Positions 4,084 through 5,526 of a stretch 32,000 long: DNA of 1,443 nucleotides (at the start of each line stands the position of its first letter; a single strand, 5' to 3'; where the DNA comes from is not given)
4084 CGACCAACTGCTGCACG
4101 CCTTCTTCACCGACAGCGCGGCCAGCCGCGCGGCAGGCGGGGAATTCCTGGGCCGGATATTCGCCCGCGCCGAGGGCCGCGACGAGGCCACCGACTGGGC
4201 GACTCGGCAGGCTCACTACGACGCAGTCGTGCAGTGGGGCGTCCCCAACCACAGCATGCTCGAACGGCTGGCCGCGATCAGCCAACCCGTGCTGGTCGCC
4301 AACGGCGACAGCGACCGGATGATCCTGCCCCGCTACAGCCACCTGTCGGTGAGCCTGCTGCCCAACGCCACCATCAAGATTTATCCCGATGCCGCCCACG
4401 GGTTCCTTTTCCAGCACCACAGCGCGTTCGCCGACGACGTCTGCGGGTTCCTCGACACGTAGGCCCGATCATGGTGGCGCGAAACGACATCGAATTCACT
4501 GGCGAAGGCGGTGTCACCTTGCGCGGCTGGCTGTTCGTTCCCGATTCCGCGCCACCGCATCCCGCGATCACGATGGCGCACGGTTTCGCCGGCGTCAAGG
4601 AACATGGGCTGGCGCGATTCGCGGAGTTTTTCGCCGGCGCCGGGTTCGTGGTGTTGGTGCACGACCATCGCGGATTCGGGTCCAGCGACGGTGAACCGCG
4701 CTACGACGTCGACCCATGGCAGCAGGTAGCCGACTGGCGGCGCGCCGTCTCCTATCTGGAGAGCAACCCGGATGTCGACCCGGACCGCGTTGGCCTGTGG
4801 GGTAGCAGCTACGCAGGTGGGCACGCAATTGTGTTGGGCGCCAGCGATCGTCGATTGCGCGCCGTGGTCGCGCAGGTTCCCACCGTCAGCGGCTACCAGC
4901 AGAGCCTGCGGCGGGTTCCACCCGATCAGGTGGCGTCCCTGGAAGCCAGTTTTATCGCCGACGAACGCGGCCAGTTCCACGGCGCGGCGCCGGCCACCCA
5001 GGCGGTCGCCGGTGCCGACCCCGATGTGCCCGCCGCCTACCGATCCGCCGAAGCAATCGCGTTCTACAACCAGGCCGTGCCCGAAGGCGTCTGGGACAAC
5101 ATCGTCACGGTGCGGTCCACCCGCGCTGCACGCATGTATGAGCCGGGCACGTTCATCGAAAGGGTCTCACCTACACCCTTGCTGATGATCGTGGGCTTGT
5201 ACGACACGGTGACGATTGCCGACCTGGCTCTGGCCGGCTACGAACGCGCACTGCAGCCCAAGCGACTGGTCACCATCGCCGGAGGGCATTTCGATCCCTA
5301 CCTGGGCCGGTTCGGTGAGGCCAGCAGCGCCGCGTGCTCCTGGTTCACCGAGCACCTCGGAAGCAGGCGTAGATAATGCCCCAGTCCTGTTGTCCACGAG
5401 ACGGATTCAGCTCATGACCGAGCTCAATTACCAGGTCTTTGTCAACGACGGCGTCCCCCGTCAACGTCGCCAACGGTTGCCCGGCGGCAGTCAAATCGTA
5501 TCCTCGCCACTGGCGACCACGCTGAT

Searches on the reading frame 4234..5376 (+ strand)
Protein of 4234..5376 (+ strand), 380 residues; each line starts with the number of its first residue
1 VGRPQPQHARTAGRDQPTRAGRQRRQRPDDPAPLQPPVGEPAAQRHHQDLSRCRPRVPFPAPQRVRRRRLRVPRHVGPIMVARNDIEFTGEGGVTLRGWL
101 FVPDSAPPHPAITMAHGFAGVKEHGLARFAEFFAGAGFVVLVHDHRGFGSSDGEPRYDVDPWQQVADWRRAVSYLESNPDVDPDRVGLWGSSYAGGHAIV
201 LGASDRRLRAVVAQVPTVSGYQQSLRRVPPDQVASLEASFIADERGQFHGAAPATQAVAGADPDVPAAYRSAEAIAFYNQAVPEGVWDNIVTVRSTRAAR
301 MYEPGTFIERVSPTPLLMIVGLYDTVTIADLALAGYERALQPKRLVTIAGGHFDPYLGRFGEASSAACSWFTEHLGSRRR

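Call 9: search_protein_families(library=pfam, proteins=[window:4234-5376:+], max_evalue=0.001)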
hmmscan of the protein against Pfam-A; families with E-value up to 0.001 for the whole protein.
window:4234-5376:+ (380 aa): 7 families
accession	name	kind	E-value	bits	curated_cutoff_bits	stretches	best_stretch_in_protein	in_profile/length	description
PF02129.25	Peptidase_S15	-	7.6e-18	65.6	23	1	93-353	2-261/262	X-Pro dipeptidyl-peptidase (S15 family)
PF05448.18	AXE1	-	1.2e-14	54.3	21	2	167-223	159-215/321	Acetyl xylan esterase (AXE1)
PF12146.15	Hydrolase_4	-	2.3e-09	37.4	27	1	107-230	2-119/239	Serine aminopeptidase, S33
PF01738.24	DLH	-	1.1e-07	32.1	21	1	97-216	2-129/217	Dienelactone hydrolase family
PF00561.26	Abhydrolase_1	-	2.3e-06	27.9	25.8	1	110-354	1-240/245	alpha/beta hydrolase fold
PF00326.27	Peptidase_S9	-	4e-06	26.9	22.6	1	131-219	8-100/213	Prolyl oligopeptidase family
PF06500.17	FrsA-like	-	0.00023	20.5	22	1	84-219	169-301/414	Esterase FrsA-like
